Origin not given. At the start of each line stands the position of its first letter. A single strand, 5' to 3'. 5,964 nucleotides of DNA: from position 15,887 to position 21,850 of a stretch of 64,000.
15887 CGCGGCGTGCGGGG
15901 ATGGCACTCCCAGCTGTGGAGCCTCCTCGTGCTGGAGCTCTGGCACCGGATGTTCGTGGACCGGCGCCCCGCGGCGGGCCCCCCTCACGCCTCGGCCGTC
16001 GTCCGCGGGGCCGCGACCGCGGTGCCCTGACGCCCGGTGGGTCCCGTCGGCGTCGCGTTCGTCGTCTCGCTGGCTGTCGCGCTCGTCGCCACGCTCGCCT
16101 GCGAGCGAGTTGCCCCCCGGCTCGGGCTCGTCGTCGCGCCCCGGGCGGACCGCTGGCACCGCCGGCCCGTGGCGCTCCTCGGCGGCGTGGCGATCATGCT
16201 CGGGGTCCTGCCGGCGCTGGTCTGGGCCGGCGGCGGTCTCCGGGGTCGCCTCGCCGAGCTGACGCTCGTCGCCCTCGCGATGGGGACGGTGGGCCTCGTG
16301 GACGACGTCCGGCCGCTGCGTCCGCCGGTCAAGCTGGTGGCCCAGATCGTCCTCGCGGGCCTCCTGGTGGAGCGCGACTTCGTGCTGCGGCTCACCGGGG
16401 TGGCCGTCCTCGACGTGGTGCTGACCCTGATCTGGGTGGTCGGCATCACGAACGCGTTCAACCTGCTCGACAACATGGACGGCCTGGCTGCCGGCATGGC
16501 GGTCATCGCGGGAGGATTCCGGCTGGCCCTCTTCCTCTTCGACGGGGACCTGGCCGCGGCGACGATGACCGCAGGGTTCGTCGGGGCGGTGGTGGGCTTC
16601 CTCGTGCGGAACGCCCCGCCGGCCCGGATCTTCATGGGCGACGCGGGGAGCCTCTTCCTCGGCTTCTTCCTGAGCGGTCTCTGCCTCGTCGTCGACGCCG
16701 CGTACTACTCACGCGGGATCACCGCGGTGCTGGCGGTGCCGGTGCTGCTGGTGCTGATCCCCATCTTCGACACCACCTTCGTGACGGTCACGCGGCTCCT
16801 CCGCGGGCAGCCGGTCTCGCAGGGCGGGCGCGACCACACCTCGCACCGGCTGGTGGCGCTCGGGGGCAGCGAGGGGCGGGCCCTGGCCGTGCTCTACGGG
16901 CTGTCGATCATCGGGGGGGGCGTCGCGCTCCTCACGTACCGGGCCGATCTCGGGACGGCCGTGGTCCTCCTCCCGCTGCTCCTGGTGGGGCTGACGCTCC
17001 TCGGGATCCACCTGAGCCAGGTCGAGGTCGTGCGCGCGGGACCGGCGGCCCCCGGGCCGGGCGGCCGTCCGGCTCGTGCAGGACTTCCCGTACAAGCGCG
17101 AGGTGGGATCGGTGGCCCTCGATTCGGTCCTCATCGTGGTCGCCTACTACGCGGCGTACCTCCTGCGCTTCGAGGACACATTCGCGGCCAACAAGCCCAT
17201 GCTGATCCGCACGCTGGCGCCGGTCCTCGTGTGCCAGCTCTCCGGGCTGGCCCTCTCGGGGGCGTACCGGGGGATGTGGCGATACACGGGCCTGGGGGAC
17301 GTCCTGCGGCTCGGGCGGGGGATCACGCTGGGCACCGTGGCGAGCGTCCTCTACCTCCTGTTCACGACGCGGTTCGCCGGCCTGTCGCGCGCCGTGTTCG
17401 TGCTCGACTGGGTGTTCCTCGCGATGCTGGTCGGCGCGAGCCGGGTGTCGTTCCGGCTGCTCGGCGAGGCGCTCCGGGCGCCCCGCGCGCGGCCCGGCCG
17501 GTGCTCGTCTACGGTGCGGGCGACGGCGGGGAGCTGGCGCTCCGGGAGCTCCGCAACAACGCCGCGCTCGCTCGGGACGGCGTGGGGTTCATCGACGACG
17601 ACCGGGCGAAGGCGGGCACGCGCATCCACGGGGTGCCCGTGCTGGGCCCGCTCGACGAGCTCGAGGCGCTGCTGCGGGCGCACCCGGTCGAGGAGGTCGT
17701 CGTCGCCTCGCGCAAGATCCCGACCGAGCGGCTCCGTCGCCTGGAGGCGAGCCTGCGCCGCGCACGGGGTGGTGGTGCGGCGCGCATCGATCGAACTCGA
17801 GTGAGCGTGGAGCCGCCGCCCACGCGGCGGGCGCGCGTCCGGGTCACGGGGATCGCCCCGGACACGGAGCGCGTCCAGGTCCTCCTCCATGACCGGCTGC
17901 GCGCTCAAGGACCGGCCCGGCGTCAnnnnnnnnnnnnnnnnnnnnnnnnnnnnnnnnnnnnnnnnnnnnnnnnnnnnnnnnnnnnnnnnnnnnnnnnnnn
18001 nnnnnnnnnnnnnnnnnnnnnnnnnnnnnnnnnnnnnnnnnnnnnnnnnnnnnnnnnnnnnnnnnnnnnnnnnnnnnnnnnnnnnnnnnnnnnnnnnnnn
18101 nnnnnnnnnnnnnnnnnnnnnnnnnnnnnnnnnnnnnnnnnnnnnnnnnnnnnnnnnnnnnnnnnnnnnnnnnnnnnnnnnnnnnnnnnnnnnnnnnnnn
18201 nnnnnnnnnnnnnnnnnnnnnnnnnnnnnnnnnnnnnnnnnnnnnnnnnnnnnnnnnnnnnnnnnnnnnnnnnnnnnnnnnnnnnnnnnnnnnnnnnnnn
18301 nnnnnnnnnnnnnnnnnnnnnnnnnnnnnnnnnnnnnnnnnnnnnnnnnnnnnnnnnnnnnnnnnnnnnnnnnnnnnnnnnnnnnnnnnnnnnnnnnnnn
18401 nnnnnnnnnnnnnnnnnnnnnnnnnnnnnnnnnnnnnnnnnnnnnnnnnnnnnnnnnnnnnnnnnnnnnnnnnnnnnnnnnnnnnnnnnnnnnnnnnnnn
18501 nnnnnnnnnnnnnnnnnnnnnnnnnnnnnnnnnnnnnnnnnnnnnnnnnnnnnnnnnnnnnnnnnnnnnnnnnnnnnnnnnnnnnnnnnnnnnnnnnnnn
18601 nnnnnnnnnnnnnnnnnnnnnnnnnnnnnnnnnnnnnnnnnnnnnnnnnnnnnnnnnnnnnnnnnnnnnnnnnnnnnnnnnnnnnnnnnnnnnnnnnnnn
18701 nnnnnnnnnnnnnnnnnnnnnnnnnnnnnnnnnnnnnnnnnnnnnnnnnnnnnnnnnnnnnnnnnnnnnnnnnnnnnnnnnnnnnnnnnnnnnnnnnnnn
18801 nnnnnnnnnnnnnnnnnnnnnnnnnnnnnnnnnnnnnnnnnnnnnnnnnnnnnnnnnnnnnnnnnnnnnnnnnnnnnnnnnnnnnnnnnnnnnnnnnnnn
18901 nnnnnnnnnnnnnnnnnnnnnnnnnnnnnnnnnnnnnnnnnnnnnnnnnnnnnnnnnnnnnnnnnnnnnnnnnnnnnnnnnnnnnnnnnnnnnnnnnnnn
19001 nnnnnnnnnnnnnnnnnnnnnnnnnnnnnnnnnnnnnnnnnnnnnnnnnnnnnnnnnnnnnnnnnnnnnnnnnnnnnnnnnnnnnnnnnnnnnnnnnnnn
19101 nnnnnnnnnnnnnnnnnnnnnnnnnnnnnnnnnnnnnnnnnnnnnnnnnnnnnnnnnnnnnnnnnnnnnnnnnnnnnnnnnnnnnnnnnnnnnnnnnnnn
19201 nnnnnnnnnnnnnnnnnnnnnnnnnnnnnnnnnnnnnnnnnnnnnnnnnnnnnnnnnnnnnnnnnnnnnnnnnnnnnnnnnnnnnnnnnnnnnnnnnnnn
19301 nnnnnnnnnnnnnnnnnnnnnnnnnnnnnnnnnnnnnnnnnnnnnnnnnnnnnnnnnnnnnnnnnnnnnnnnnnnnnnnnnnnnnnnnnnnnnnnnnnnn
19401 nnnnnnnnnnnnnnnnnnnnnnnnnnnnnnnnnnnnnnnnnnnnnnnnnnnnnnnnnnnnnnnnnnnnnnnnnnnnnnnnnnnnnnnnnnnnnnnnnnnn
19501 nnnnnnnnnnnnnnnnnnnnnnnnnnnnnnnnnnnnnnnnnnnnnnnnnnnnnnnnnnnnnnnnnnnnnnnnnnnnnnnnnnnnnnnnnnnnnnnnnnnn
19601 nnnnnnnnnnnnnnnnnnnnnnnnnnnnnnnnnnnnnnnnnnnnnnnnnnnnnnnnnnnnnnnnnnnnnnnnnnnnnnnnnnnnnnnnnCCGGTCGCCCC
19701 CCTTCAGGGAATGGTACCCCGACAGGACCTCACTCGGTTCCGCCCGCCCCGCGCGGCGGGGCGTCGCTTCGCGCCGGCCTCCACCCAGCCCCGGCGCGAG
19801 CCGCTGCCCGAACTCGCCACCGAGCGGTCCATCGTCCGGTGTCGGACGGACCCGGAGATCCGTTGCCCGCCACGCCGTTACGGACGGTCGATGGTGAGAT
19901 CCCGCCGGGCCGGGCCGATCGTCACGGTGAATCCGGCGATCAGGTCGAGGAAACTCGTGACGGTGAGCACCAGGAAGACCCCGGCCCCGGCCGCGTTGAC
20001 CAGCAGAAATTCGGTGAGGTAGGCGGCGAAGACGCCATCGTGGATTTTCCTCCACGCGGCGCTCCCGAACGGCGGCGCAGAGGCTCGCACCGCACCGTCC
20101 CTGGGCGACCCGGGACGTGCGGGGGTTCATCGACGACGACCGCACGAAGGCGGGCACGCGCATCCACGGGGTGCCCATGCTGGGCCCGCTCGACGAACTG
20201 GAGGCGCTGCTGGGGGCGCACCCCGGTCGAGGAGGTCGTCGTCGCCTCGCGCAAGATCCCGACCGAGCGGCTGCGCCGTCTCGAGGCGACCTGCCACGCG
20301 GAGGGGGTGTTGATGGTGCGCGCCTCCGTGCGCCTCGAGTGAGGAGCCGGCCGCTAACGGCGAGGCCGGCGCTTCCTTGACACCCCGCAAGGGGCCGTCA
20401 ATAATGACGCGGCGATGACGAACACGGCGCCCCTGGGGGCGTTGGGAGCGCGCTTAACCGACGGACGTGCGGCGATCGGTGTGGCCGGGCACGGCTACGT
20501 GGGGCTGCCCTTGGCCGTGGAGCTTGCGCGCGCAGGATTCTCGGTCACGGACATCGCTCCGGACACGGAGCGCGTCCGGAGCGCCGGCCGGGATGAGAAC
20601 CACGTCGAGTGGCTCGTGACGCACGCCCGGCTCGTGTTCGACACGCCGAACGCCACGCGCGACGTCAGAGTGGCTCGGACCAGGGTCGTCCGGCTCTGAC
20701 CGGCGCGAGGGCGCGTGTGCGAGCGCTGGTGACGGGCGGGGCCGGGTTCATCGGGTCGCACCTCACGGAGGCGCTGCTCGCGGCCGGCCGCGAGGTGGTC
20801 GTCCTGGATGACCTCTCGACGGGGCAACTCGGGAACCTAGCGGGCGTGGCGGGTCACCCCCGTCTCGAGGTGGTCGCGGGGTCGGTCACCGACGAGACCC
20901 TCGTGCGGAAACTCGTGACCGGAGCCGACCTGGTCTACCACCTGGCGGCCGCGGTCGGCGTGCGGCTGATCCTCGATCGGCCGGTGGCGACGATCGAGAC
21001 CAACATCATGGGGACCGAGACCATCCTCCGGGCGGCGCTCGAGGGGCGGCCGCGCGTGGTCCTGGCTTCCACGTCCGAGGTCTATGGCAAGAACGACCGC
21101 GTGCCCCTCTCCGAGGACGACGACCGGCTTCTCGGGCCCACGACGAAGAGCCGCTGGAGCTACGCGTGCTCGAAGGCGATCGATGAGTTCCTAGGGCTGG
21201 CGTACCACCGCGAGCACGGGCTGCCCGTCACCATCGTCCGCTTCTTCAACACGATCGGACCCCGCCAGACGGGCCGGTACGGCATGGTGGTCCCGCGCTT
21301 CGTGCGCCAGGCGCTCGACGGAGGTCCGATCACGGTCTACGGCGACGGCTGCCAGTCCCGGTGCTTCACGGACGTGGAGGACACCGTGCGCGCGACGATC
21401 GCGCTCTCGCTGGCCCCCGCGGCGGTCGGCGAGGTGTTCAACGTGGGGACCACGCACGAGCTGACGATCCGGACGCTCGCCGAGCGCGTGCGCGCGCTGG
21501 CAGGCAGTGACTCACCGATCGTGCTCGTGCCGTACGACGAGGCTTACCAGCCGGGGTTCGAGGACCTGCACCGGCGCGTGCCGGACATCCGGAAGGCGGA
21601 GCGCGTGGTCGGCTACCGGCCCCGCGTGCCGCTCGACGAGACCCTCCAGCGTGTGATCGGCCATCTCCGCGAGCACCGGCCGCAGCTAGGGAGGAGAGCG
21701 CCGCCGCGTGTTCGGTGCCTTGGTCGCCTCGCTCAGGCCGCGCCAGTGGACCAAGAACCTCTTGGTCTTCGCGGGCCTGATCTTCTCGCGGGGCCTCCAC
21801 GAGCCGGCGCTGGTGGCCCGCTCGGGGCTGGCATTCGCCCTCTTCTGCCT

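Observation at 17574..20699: Rieske-gene segment inserted at a polysaccharide-gene junction, flanked by diverged ~230-bp direct repeats, leaving UDP-sugar dehydrogenase remnants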

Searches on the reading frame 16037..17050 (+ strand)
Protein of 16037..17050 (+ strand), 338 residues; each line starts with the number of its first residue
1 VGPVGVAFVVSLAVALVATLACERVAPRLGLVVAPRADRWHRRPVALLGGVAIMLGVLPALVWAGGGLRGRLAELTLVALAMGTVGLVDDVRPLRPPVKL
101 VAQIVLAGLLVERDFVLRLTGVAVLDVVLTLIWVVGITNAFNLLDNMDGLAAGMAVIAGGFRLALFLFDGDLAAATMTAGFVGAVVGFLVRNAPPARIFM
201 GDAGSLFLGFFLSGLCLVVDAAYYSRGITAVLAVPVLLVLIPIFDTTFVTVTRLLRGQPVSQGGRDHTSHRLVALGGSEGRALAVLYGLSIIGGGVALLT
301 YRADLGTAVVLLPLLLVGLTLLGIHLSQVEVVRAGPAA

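Call 6: search_protein_families(library=pfam, proteins=[window:16037-17050:+], max_evalue=0.01)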
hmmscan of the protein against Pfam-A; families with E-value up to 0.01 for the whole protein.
window:16037-17050:+ (338 aa): 1 family
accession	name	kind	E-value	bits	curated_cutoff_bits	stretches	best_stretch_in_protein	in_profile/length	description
PF00953.26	Glycos_transf_4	-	1.6e-31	109.9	27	1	75-218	4-158/160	Glycosyl transferase family 4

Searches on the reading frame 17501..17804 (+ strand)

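Call 6: search_protein_families(library=pfam, proteins=[window:17501-17804:+], max_evalue=0.01)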
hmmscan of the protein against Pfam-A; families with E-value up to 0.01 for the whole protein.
window:17501-17804:+ (101 aa): 1 family
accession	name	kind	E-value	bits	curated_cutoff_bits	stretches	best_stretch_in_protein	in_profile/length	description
PF13727.12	CoA_binding_3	-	7.8e-08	33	25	1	4-69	83-148/175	CoA-binding domain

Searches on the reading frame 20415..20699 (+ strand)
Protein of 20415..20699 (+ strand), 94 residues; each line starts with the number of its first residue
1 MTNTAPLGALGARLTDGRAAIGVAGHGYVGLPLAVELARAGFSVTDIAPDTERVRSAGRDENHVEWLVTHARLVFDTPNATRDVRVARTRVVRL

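Call 6: search_protein_families(library=pfam, proteins=[window:20415-20699:+], max_evalue=0.01)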
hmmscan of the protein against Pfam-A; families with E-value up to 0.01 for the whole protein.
window:20415-20699:+ (94 aa): 1 family
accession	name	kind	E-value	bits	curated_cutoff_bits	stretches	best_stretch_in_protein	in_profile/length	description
PF03721.20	UDPG_MGDP_dh_N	-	3.8e-06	27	27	1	20-63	2-45/187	UDP-glucose/GDP-mannose dehydrogenase family, NAD binding domain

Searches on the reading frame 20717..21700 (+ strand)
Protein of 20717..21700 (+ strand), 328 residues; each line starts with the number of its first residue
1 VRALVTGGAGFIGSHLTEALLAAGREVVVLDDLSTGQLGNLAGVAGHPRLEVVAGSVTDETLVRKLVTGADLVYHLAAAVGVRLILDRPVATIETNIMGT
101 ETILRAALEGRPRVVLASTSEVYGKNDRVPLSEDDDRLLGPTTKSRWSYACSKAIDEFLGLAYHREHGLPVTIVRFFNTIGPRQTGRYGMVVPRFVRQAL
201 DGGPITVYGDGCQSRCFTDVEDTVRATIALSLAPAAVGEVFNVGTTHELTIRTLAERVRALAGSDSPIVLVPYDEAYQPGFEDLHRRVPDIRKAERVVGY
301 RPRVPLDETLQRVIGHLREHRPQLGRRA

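Call 6: search_protein_families(library=pfam, proteins=[window:20717-21700:+], max_evalue=0.01)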
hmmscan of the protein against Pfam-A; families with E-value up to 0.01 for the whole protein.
window:20717-21700:+ (328 aa): 8 families
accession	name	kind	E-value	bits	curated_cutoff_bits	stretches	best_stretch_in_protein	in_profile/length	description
PF01370.27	Epimerase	-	7.3e-57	193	20.9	1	3-244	1-240/240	NAD dependent epimerase/dehydratase family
PF16363.11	GDP_Man_Dehyd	-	1.2e-56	193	27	1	4-312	1-331/332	GDP-mannose 4,6 dehydratase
PF02719.21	Polysacc_synt_2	-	1.5e-20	74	20.2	2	4-119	2-128/293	Polysaccharide biosynthesis protein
PF07993.18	NAD_binding_4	-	1.4e-14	54.3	20.1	1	50-187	63-215/258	Male sterility protein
PF01073.25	3Beta_HSD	-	2.7e-14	53.3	22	1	4-157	1-154/280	3-beta hydroxysteroid dehydrogenase/isomerase family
PF13460.12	NAD_binding_10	-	1.6e-09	38.3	27.2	1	7-178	1-145/184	NAD(P)H-binding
PF04321.23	RmlD_sub_bind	-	1.6e-07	31.1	27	1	1-266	1-235/287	RmlD substrate binding domain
PF05368.20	NmrA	-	0.00019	21.6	27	1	4-78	6-78/298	NmrA-like family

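Call 38: search_protein_families(library=ncbifam, proteins=[window:20717-21700:+], max_evalue=0.001)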
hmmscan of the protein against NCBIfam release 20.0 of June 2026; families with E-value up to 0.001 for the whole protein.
window:20717-21700:+ (328 aa): 33 families (the best 25 are shown)
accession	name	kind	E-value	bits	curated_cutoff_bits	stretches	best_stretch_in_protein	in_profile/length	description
TIGR04180.1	EDH_00030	hypoth_equivalog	2.3e-55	187.8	475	1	4-303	2-295/297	NAD-dependent 4,6-dehydratase LegB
TIGR01181.1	dTDP_gluc_dehyt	equivalog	1.5e-46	159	365.1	1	3-320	2-314/321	dTDP-glucose 4,6-dehydratase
NF008872.0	PRK11908.1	equivalog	7.4e-43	146.9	294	1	2-320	3-338/349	bifunctional UDP-4-keto-pentose/UDP-xylose synthase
NF005998.1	PRK08125.1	equivalog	3.9e-36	124.6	777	1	2-314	317-646/649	bifunctional UDP-4-amino-4-deoxy-L-arabinose formyltransferase/UDP-glucuronic acid oxidase ArnA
TIGR01179.1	galE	equivalog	5.3e-32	110.9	262.3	1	3-311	2-319/332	UDP-glucose 4-epimerase GalE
NF007582.0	PRK10217.1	equivalog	1.4e-29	103.4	698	1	2-275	3-286/355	dTDP-glucose 4,6-dehydratase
TIGR03466.1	HpnA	hypoth_equivalog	1.5e-25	89.8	367.65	1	1-281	1-265/327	hopanoid-associated sugar epimerase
NF011728.1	PRK15181.1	equivalog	4e-25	88.6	760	1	2-254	17-274/348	Vi polysaccharide biosynthesis UDP-N-acetylglucosaminuronic acid C-4 epimerase TviC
TIGR02197.1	heptose_epim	equivalog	9.1e-25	87.5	274.6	1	4-317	2-313/316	ADP-glyceromanno-heptose 6-epimerase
NF007490.0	PRK10084.1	subfamily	1.3e-24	86.9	649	1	1-249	1-264/361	dTDP-glucose 4,6-dehydratase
NF042422.1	oxyalk_red_OleD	equivalog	1.9e-18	66.9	580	1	1-280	1-268/329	2-alkyl-3-oxoalkanoate reductase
NF007956.0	PRK10675.1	subfamily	3.1e-18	66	394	1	1-189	1-190/338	UDP-glucose 4-epimerase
TIGR01746.1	Thioester-redct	subfamily_domain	2.8e-17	63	213.35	1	4-277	3-293/371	thioester reductase domain-containing protein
TIGR02622.1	CDP_4_6_dhtase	equivalog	9.8e-17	61.1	278.45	1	2-317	6-330/352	CDP-glucose 4,6-dehydratase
NF043036.1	ErythonDh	equivalog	2.8e-16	59.6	325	1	1-166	1-166/321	D-erythronate dehydrogenase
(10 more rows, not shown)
